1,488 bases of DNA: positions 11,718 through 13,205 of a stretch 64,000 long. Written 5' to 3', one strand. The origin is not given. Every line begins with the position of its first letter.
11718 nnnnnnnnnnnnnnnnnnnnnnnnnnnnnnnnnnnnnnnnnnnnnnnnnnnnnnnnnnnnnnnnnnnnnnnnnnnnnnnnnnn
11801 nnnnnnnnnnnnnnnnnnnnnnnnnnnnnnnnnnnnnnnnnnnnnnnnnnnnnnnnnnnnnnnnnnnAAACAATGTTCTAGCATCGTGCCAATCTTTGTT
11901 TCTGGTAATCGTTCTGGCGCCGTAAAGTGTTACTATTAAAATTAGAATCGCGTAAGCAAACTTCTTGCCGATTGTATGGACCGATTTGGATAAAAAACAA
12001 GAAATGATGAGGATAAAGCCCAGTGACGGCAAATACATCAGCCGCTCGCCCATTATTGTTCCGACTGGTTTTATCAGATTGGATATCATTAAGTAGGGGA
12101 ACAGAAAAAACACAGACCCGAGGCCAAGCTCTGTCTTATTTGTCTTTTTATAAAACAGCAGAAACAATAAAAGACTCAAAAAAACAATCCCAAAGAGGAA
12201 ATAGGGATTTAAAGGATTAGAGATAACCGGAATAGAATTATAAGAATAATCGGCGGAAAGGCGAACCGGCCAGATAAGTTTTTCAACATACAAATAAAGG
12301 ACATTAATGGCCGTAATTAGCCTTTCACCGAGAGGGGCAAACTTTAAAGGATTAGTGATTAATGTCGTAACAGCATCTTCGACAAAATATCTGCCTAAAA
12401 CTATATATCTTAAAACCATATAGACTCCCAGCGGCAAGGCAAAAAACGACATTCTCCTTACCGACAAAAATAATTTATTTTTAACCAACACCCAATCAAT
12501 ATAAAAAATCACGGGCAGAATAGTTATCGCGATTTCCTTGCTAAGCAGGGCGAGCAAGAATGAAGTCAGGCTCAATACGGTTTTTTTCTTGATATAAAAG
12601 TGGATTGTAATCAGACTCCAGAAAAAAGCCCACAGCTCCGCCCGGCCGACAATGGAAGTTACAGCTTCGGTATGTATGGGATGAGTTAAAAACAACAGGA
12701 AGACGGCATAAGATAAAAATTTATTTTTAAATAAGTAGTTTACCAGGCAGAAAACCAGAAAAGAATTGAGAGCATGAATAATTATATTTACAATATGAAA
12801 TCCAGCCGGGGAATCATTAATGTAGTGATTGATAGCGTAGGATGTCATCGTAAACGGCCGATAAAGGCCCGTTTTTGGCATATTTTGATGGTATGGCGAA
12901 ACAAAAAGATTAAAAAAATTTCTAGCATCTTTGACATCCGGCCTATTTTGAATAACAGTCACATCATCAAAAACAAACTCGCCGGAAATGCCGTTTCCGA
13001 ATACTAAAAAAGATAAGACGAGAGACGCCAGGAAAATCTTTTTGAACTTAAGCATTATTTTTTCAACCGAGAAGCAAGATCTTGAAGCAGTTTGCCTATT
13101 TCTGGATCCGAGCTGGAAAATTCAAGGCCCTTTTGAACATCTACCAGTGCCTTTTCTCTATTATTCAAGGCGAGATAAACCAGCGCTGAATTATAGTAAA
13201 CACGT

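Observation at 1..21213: Candidate protein O-glycosylation neighbourhood: GT2/GT4 enzymes, Wzy_C-TPR, three tandem TMTC/PMT_2-like GT-C-TPR proteins, next to S/T/P-rich secreted proteins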

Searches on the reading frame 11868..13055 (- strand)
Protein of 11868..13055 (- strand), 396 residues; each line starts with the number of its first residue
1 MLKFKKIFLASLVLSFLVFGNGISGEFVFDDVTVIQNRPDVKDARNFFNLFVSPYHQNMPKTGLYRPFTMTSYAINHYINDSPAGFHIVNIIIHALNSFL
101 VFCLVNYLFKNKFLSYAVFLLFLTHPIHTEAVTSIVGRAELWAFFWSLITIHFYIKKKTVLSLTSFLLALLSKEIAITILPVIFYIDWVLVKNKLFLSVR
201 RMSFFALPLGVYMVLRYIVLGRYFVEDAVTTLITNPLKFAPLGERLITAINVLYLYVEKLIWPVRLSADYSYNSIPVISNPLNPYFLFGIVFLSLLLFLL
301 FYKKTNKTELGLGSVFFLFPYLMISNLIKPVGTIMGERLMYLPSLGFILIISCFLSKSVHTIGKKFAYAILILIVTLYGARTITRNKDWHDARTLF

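Call 17: find_homologous_proteins(query=window:11868-13055:-)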
Query seq(396 aa) (396 aa): 1292 proteins with E <= 0.001 among 8000 candidates; the best 120 are listed.
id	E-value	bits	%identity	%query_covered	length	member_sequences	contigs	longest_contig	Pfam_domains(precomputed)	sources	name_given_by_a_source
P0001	7.2e-253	857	100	100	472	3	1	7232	PF14559.13,PF08409.17,PF13424.13,PF07719.24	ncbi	ncbi:MAG: repeat-containing protein, partial [Microgenomates group bacterium GW2011_GWC1_43_11]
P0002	1.4e-252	856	100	100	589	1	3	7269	PF13431.13,PF13414.13,PF08409.17,PF13176.13,PF13428.13,PF07721.21,PF14559.13,PF24575.2,PF00515.35,PF12895.14,PF13424.13,PF13432.13,PF13181.13,PF07719.24,PF13174.13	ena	-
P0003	1.4e-252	856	100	100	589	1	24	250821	PF13431.13,PF13414.13,PF08409.17,PF13176.13,PF13428.13,PF07721.21,PF14559.13,PF24575.2,PF00515.35,PF12895.14,PF13424.13,PF13432.13,PF13181.13,PF07719.24,PF13174.13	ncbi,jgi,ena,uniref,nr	ncbi:MAG: hypothetical protein UW43_C0001G0004 [Candidatus Yanofskybacteria bacterium GW2011_GWA1_44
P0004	1.4e-252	856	100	100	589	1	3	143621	PF13431.13,PF13414.13,PF08409.17,PF13176.13,PF13428.13,PF07721.21,PF14559.13,PF24575.2,PF00515.35,PF12895.14,PF13424.13,PF13432.13,PF13181.13,PF07719.24,PF13174.13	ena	-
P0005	8.8e-252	853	100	100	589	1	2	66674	PF13431.13,PF13414.13,PF08409.17,PF13176.13,PF13428.13,PF07721.21,PF14559.13,PF24575.2,PF00515.35,PF12895.14,PF13424.13,PF13432.13,PF13181.13,PF07719.24,PF13174.13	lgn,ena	-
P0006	1.9e-246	835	98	100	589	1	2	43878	PF13431.13,PF13414.13,PF08409.17,PF13176.13,PF13428.13,PF13374.13,PF07721.21,PF14559.13,PF24575.2,PF00515.35,PF12895.14,PF13424.13,PF13181.13,PF07719.24,PF13174.13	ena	-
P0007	1.9e-246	835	98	100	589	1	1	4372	PF13431.13,PF13414.13,PF08409.17,PF13176.13,PF13428.13,PF07721.21,PF14559.13,PF24575.2,PF00515.35,PF12895.14,PF13424.13,PF13432.13,PF13181.13,PF07719.24,PF13174.13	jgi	-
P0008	5.5e-246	834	98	100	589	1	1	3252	PF13431.13,PF13414.13,PF08409.17,PF13176.13,PF13428.13,PF07721.21,PF14559.13,PF24575.2,PF00515.35,PF12895.14,PF13424.13,PF13432.13,PF13181.13,PF07719.24,PF13174.13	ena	-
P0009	7.4e-246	834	98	100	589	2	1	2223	PF13431.13,PF13414.13,PF08409.17,PF13176.13,PF13428.13,PF07721.21,PF14559.13,PF24575.2,PF00515.35,PF12895.14,PF13424.13,PF13432.13,PF13181.13,PF07719.24,PF13174.13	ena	-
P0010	1.2e-245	833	98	100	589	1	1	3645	PF13431.13,PF13414.13,PF08409.17,PF13176.13,PF13428.13,PF13374.13,PF07721.21,PF14559.13,PF24575.2,PF00515.35,PF12895.14,PF13424.13,PF13181.13,PF07719.24,PF13174.13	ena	-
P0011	6.8e-228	774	91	100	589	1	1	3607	PF13431.13,PF13414.13,PF08409.17,PF13176.13,PF13428.13,PF13374.13,PF07721.21,PF14559.13,PF24575.2,PF00515.35,PF12895.14,PF13424.13,PF13181.13,PF07719.24,PF13174.13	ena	-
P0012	2.6e-224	763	90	100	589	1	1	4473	PF13431.13,PF13414.13,PF08409.17,PF13176.13,PF13428.13,PF13374.13,PF07721.21,PF14559.13,PF24575.2,PF00515.35,PF12895.14,PF13424.13,PF13181.13,PF07719.24,PF13174.13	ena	-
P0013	3.1e-199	680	78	100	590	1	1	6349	PF25063.1,PF13431.13,PF13414.13,PF08409.17,PF13176.13,PF13428.13,PF14559.13,PF00515.35,PF12895.14,PF13424.13,PF13432.13,PF13181.13,PF07719.24,PF13174.13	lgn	-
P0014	7.6e-189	646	75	100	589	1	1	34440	PF13431.13,PF23914.2,PF13414.13,PF08409.17,PF13176.13,PF13428.13,PF07721.21,PF14559.13,PF24575.2,PF00515.35,PF12895.14,PF13424.13,PF13432.13,PF13181.13,PF07719.24,PF13174.13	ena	-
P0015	7.6e-189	646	75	100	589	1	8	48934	PF13431.13,PF23914.2,PF13414.13,PF08409.17,PF13176.13,PF13428.13,PF07721.21,PF14559.13,PF24575.2,PF00515.35,PF12895.14,PF13424.13,PF13432.13,PF13181.13,PF07719.24,PF13174.13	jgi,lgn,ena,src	-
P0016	2.2e-181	621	73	98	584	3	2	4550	PF13431.13,PF08409.17,PF13176.13,PF13428.13,PF14559.13,PF24575.2,PF00515.35,PF12895.14,PF13424.13,PF13432.13,PF13181.13,PF07719.24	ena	-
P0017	4.5e-178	610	95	78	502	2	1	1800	PF13431.13,PF13414.13,PF08409.17,PF13176.13,PF13428.13,PF07721.21,PF14559.13,PF24575.2,PF00515.35,PF12895.14,PF13424.13,PF13432.13,PF13181.13,PF07719.24,PF13174.13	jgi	-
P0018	7.9e-176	603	71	98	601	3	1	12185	PF13431.13,PF13414.13,PF08409.17,PF13176.13,PF13428.13,PF13374.13,PF07721.21,PF14559.13,PF00515.35,PF12895.14,PF13424.13,PF13432.13,PF13181.13,PF07719.24,PF13174.13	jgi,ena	-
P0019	5.9e-169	580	70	98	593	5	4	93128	PF13431.13,PF13414.13,PF08409.17,PF13176.13,PF13428.13,PF14559.13,PF00515.35,PF12895.14,PF13424.13,PF13432.13,PF13181.13,PF07719.24,PF13174.13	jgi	-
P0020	8.2e-167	573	68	99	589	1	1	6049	PF13431.13,PF13414.13,PF08409.17,PF13176.13,PF13428.13,PF14559.13,PF00515.35,PF12895.14,PF13424.13,PF13432.13,PF13181.13,PF07719.24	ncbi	-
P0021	5.2e-155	534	65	97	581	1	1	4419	PF13431.13,PF13414.13,PF08409.17,PF13176.13,PF13428.13,PF14559.13,PF00515.35,PF12895.14,PF13424.13,PF13432.13,PF13181.13,PF07719.24,PF13174.13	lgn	-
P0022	1.0e-152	527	64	96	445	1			PF08409.17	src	-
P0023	8.7e-151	521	63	98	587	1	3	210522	PF14559.13,PF13431.13,PF08409.17,PF00515.35,PF12895.14,PF13424.13,PF13432.13,PF13428.13,PF13181.13,PF07719.24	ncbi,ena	-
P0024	3.3e-150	519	63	98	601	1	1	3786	PF14559.13,PF13431.13,PF08409.17,PF00515.35,PF12895.14,PF13424.13,PF13432.13,PF13428.13,PF13181.13,PF07719.24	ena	-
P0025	5.8e-148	511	62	98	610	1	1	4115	PF14559.13,PF25063.1,PF13431.13,PF08409.17,PF00515.35,PF12895.14,PF13424.13,PF13432.13,PF13428.13,PF13181.13,PF07719.24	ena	-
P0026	1.2e-147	510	62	98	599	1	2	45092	PF14559.13,PF13431.13,PF13414.13,PF08409.17,PF00515.35,PF13424.13,PF13432.13,PF13428.13,PF13181.13,PF07719.24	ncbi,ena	-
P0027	2.9e-147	509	62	98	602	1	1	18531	PF14559.13,PF25063.1,PF13431.13,PF08409.17,PF00515.35,PF13424.13,PF13176.13,PF13432.13,PF13428.13,PF13181.13,PF07719.24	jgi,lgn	-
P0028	1.5e-146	507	60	96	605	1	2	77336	PF14559.13,PF13414.13,PF08409.17,PF00515.35,PF12895.14,PF13424.13,PF13176.13,PF13432.13,PF13428.13,PF13181.13,PF07719.24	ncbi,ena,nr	ncbi:MAG: hypothetical protein G01um101444_149 [Parcubacteria group bacterium Gr01-1014_44]|nr:MAG: 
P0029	8.2e-146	504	57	100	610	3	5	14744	PF13431.13,PF13414.13,PF08409.17,PF13176.13,PF13428.13,PF14559.13,PF24575.2,PF00515.35,PF13424.13,PF13432.13,PF13181.13,PF07719.24,PF13174.13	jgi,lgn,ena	-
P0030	1.2e-145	504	61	98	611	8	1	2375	PF14559.13,PF13431.13,PF13414.13,PF08409.17,PF00515.35,PF12895.14,PF13424.13,PF13432.13,PF13428.13,PF13181.13,PF07719.24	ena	-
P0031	2.4e-145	503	63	99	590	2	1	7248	PF14559.13,PF08409.17,PF00515.35,PF13424.13,PF13176.13,PF13432.13,PF13428.13,PF13181.13,PF07719.24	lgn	-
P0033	3.9e-144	499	61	98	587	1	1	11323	PF14559.13,PF13431.13,PF08409.17,PF00515.35,PF13424.13,PF13432.13,PF07719.24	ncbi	-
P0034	5.3e-144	498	60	99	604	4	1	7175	PF13431.13,PF13414.13,PF08409.17,PF13428.13,PF14559.13,PF24575.2,PF00515.35,PF12895.14,PF13424.13,PF13432.13,PF13181.13,PF07719.24,PF13174.13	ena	-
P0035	7.2e-144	498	61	97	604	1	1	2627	PF13431.13,PF13414.13,PF08409.17,PF13428.13,PF14559.13,PF24575.2,PF00515.35,PF12895.14,PF13424.13,PF13432.13,PF13181.13,PF07719.24,PF13174.13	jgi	jgi:predicted negative regulator of RcsB-dependent stress response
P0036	8.0e-144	498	61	99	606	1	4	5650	PF14559.13,PF08409.17,PF00515.35,PF12895.14,PF13424.13,PF13432.13,PF13428.13,PF13181.13,PF04733.21,PF07719.24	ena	-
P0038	2.3e-143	496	60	98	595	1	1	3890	PF13431.13,PF13414.13,PF08409.17,PF13428.13,PF14559.13,PF24575.2,PF00515.35,PF12895.14,PF13424.13,PF13432.13,PF13181.13,PF07719.24,PF13174.13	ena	-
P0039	4.0e-143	495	60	98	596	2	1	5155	PF13431.13,PF08409.17,PF13428.13,PF14559.13,PF24575.2,PF00515.35,PF12895.14,PF13424.13,PF13432.13,PF13181.13,PF07719.24,PF13174.13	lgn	-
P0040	1.1e-142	494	61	98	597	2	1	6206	PF13431.13,PF08409.17,PF13428.13,PF14559.13,PF24575.2,PF00515.35,PF12895.14,PF13424.13,PF13432.13,PF13181.13,PF07719.24,PF13174.13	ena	-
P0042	1.5e-142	493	62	94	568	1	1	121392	PF14559.13,PF13431.13,PF08409.17,PF00515.35,PF12895.14,PF13424.13,PF13432.13,PF13428.13,PF13181.13,PF07719.24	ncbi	ncbi:MAG: tetratricopeptide repeat protein [Patescibacteria group bacterium]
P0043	1.8e-142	493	60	95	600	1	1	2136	PF14559.13,PF24575.2,PF08409.17,PF00515.35,PF12895.14,PF13424.13,PF13176.13,PF13432.13,PF13428.13,PF13181.13,PF07719.24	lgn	-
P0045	3.5e-142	492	60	98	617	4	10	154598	PF14559.13,PF24575.2,PF13414.13,PF08409.17,PF00515.35,PF13424.13,PF13432.13,PF13428.13,PF13181.13,PF07719.24,PF13174.13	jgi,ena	-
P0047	1.1e-141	491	59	98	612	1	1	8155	PF14559.13,PF25063.1,PF08409.17,PF00515.35,PF13424.13,PF07719.24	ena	-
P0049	1.0e-140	487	60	98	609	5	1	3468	PF14559.13,PF13431.13,PF08409.17,PF00515.35,PF13424.13,PF13432.13,PF13428.13,PF13181.13,PF07719.24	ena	-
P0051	1.4e-140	487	59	96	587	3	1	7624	PF14559.13,PF13431.13,PF08409.17,PF00515.35,PF13424.13,PF13432.13,PF13428.13,PF13181.13,PF07719.24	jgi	-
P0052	1.7e-140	487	60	96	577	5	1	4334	PF14559.13,PF13431.13,PF13414.13,PF08409.17,PF00515.35,PF12895.14,PF13424.13,PF13432.13,PF13428.13,PF13181.13,PF07719.24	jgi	-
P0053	2.3e-140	486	58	100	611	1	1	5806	PF14559.13,PF24575.2,PF08409.17,PF00515.35,PF13424.13,PF13176.13,PF13432.13,PF13428.13,PF13181.13,PF07719.24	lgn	-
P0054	3.4e-140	486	62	90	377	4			PF08409.17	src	-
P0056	5.9e-140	485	57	98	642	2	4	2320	PF25063.1,PF13431.13,PF23914.2,PF08409.17,PF13428.13,PF14559.13,PF24575.2,PF00515.35,PF12895.14,PF13424.13,PF13432.13,PF13181.13,PF07719.24,PF13174.13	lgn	-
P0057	1.2e-139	484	61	99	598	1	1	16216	PF14559.13,PF13431.13,PF08409.17,PF00515.35,PF12895.14,PF13424.13,PF13176.13,PF13432.13,PF13428.13,PF07719.24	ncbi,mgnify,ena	ncbi:MAG: tetratricopeptide repeat protein [Patescibacteria group bacterium]|mgnify:FL=1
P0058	1.9e-139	483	59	98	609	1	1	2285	PF14559.13,PF13431.13,PF08409.17,PF00515.35,PF12895.14,PF13424.13,PF13432.13,PF13428.13,PF13181.13,PF07719.24,PF13374.13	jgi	-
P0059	2.0e-139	483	58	96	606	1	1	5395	PF14559.13,PF24575.2,PF13431.13,PF08409.17,PF00515.35,PF13424.13,PF13176.13,PF13432.13,PF13428.13,PF13181.13,PF07719.24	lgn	-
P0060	2.1e-139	483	59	98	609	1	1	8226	PF13431.13,PF13414.13,PF08409.17,PF13428.13,PF14559.13,PF24575.2,PF00515.35,PF12895.14,PF13424.13,PF13432.13,PF13181.13,PF07719.24,PF13174.13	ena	-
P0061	5.0e-139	482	60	99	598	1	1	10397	PF14559.13,PF13431.13,PF08409.17,PF00515.35,PF13424.13,PF13432.13,PF13428.13,PF07719.24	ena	-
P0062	7.4e-139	481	60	99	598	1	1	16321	PF14559.13,PF13431.13,PF08409.17,PF00515.35,PF13424.13,PF13432.13,PF13428.13,PF07719.24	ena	-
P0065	2.1e-137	477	71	72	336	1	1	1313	PF08409.17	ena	-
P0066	3.9e-137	476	58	96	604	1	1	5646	PF14559.13,PF08409.17,PF00515.35,PF12895.14,PF13424.13,PF13176.13,PF13432.13,PF13428.13,PF13181.13,PF07719.24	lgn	-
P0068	2.0e-136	473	59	96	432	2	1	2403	PF08409.17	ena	-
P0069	2.3e-136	473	59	98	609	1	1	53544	PF13431.13,PF13414.13,PF08409.17,PF13428.13,PF14559.13,PF24575.2,PF00515.35,PF12895.14,PF13424.13,PF13432.13,PF13181.13,PF07719.24,PF13174.13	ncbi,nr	ncbi:MAG: tetratricopeptide repeat protein [Candidatus Yanofskybacteria bacterium]|nr:tetratricopept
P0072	1.8e-135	470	58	96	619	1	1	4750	PF14559.13,PF13414.13,PF08409.17,PF00515.35,PF12895.14,PF13424.13,PF13432.13,PF13428.13,PF13181.13,PF07719.24,PF13174.13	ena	-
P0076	2.8e-134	466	58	99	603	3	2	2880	PF14559.13,PF25063.1,PF08409.17,PF00515.35,PF13424.13,PF13432.13,PF07719.24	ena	-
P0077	3.8e-134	466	57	99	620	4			PF14559.13,PF08409.17,PF00515.35,PF12895.14,PF13424.13,PF13432.13,PF13428.13,PF13181.13,PF07719.24,PF13174.13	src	-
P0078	7.9e-134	465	58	98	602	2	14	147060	PF14559.13,PF00515.35,PF13424.13,PF13176.13,PF13432.13,PF13428.13,PF07719.24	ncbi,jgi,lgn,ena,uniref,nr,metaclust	ncbi:MAG: hypothetical protein A3B86_00345 [Candidatus Yanofskybacteria bacterium RIFCSPHIGHO2_02_FU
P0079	9.0e-134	465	58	98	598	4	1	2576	PF14559.13,PF13431.13,PF08409.17,PF00515.35,PF12895.14,PF13424.13,PF13432.13,PF13428.13,PF07719.24,PF13174.13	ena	-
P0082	4.8e-133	462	59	99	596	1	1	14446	PF14559.13,PF13431.13,PF08409.17,PF00515.35,PF12895.14,PF13424.13,PF13432.13,PF13428.13,PF07719.24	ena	-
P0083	5.3e-133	462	59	99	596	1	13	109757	PF14559.13,PF13431.13,PF08409.17,PF00515.35,PF12895.14,PF13424.13,PF13432.13,PF13428.13,PF07719.24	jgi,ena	-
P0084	6.4e-133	462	56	98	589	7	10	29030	PF14559.13,PF13431.13,PF08409.17,PF00515.35,PF12895.14,PF13424.13,PF13432.13,PF13428.13,PF07719.24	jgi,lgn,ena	-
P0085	7.8e-133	461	59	99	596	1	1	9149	PF14559.13,PF13431.13,PF08409.17,PF00515.35,PF12895.14,PF13424.13,PF13432.13,PF13428.13,PF07719.24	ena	-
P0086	1.1e-132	461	56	99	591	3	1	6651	PF13431.13,PF23914.2,PF08409.17,PF13176.13,PF13428.13,PF13374.13,PF14559.13,PF00515.35,PF12895.14,PF13424.13,PF13432.13,PF13181.13,PF07719.24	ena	-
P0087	1.5e-132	461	56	99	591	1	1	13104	PF13431.13,PF23914.2,PF08409.17,PF13176.13,PF13428.13,PF13374.13,PF14559.13,PF00515.35,PF12895.14,PF13424.13,PF13432.13,PF13181.13,PF07719.24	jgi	-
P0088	3.8e-132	459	57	99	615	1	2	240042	PF14559.13,PF08409.17,PF00515.35,PF12895.14,PF13424.13,PF13432.13,PF13181.13,PF07719.24,PF13174.13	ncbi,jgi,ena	-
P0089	4.4e-132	459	56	99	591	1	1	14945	PF13431.13,PF23914.2,PF08409.17,PF13176.13,PF13428.13,PF13374.13,PF14559.13,PF00515.35,PF12895.14,PF13424.13,PF13432.13,PF13181.13,PF07719.24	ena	-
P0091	3.6e-131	456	56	98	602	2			PF14559.13,PF08409.17,PF00515.35,PF13424.13,PF13181.13,PF07719.24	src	-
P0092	4.4e-131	456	55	98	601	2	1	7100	PF14559.13,PF13431.13,PF08409.17,PF00515.35,PF12895.14,PF13424.13,PF13432.13,PF13428.13,PF13181.13,PF07719.24,PF13374.13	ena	-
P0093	6.5e-131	455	58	98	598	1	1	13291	PF14559.13,PF25063.1,PF13431.13,PF08409.17,PF00515.35,PF12895.14,PF13424.13,PF13432.13,PF13428.13,PF07719.24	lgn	-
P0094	8.3e-131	455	54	95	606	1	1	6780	PF14559.13,PF13431.13,PF13414.13,PF08409.17,PF00515.35,PF13424.13,PF13432.13,PF13428.13,PF13181.13,PF07719.24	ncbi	-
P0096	1.7e-130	454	57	99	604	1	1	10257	PF14559.13,PF08409.17,PF00515.35,PF13424.13,PF13432.13,PF07719.24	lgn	-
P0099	1.9e-129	450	55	98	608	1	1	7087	PF14559.13,PF13431.13,PF08409.17,PF00515.35,PF13424.13,PF13432.13,PF13181.13,PF07719.24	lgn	-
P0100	1.7e-128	447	55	98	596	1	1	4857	PF14559.13,PF13414.13,PF08409.17,PF00515.35,PF13424.13,PF13432.13,PF13428.13,PF13181.13,PF07719.24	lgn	-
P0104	1.9e-128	447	57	98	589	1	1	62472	PF14559.13,PF13431.13,PF08409.17,PF00515.35,PF12895.14,PF13424.13,PF13432.13,PF13428.13,PF13181.13,PF07719.24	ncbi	-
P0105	2.1e-128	447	56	99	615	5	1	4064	PF14559.13,PF13431.13,PF13414.13,PF08409.17,PF00515.35,PF12895.14,PF13424.13,PF13432.13,PF13428.13,PF13181.13,PF07719.24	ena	-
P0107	1.1e-127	445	53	96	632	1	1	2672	PF14559.13,PF13431.13,PF08409.17,PF00515.35,PF13424.13,PF13176.13,PF13432.13,PF13181.13,PF07719.24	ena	-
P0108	1.5e-127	444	55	99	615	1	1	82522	PF14559.13,PF13431.13,PF08409.17,PF00515.35,PF12895.14,PF13424.13,PF13432.13,PF13428.13,PF07719.24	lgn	-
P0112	1.1e-126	441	54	98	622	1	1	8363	PF14559.13,PF13431.13,PF08409.17,PF00515.35,PF12895.14,PF13424.13,PF13432.13,PF13428.13,PF07719.24,PF13174.13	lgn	-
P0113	2.3e-126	440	53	99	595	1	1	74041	PF25063.1,PF13431.13,PF08409.17,PF13428.13,PF14559.13,PF24575.2,PF00515.35,PF12895.14,PF13424.13,PF13432.13,PF13181.13,PF07719.24,PF13174.13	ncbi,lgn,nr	ncbi:MAG: tetratricopeptide repeat protein [bacterium]|nr:tetratricopeptide repeat protein [bacteriu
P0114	1.5e-125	437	54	99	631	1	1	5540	PF14559.13,PF13431.13,PF08409.17,PF00515.35,PF13424.13,PF13432.13,PF07719.24,PF13174.13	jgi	-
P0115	2.5e-125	437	55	98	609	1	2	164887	PF14559.13,PF13431.13,PF08409.17,PF00515.35,PF13424.13,PF13432.13,PF07719.24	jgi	-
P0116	2.5e-125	437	55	98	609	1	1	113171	PF14559.13,PF13431.13,PF08409.17,PF00515.35,PF13424.13,PF13432.13,PF07719.24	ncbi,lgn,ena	-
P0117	4.3e-125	436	55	98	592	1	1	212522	PF14559.13,PF13431.13,PF08409.17,PF00515.35,PF13424.13,PF13432.13,PF07719.24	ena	-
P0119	4.3e-124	433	53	98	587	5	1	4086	PF14559.13,PF13431.13,PF08409.17,PF00515.35,PF13424.13,PF13181.13,PF07719.24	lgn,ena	-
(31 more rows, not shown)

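Call 18: search_protein_families(library=pfam, proteins=[window:11868-13055:-], max_evalue=10)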
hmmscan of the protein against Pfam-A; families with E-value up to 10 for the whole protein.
seq(396 aa): 1 family
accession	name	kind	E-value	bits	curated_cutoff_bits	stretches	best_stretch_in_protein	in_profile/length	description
PF08409.16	TMTC_DUF1736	-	1.2e-08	35.2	27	1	233-296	10-74/75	Protein O-mannosyl-transferase TMTC, DUF1736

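Call 24: find_encoding_contigs(protein=P0003, flank=10000, max_places=4)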
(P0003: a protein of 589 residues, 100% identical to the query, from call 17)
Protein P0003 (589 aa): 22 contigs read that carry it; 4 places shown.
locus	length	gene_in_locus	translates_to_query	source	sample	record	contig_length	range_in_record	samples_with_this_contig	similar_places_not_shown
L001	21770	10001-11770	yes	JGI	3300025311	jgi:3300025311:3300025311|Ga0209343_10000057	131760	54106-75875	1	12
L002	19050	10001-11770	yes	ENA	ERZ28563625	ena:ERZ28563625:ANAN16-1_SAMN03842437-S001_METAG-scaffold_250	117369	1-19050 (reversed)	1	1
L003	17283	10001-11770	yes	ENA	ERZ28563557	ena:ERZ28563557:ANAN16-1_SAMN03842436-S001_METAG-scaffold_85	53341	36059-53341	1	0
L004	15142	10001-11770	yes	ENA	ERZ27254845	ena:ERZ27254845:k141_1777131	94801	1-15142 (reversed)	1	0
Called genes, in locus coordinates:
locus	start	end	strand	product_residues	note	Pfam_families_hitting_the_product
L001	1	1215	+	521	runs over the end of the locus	PF00932:LTD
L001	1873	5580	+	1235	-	-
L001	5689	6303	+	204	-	-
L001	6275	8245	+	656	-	PF07719:TPR_2 (weak)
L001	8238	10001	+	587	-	PF00515:TPR_1 (weak), PF13181:TPR_8 (weak), PF13432:TPR_16 (weak), PF00515:TPR_1, PF07719:TPR_2 (weak), PF13181:TPR_8 (weak), PF13414:TPR_11 (weak), PF14559:TPR_19 (weak), +7 more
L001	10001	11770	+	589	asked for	PF08409:TMTC_DUF1736 (weak), PF12895:ANAPC3 (faint), PF07719:TPR_2 (faint), PF13174:TPR_6 (faint), PF14559:TPR_19, PF13424:TPR_12 (weak), PF13424:TPR_12 (weak), PF14559:TPR_19, +9 more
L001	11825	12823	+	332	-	-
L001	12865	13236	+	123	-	-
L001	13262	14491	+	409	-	-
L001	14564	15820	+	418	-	PF23500:DUF7133, PF22807:TrAA12, PF07995:GSDH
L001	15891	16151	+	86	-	-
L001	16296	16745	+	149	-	PF00293:NUDIX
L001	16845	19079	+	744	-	PF13371:TPR_9 (faint), PF04932:Wzy_C, PF13176:TPR_7 (faint), PF21033:RMD1-3, PF00515:TPR_1, PF07719:TPR_2, PF13181:TPR_8, PF13414:TPR_11 (weak), +7 more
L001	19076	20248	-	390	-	PF13439:Glyco_transf_4, PF00534:Glycos_transf_1, PF13692:Glyco_trans_1_4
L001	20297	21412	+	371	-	PF13439:Glyco_transf_4, PF13579:Glyco_trans_4_4 (weak), PF00534:Glycos_transf_1, PF13692:Glyco_trans_1_4, PF13524:Glyco_trans_1_2 (weak), PF20706:GT4-conflict (weak)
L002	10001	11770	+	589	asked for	PF08409:TMTC_DUF1736 (weak), PF12895:ANAPC3 (faint), PF07719:TPR_2 (faint), PF13174:TPR_6 (faint), PF14559:TPR_19, PF13424:TPR_12 (weak), PF13424:TPR_12 (weak), PF14559:TPR_19, +9 more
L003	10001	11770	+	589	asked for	PF08409:TMTC_DUF1736 (weak), PF12895:ANAPC3 (faint), PF07719:TPR_2 (faint), PF13174:TPR_6 (faint), PF14559:TPR_19, PF13424:TPR_12 (weak), PF13424:TPR_12 (weak), PF14559:TPR_19, +9 more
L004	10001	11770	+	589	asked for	PF08409:TMTC_DUF1736 (weak), PF12895:ANAPC3 (faint), PF07719:TPR_2 (faint), PF13174:TPR_6 (faint), PF14559:TPR_19, PF13424:TPR_12 (weak), PF13424:TPR_12 (weak), PF14559:TPR_19, +9 more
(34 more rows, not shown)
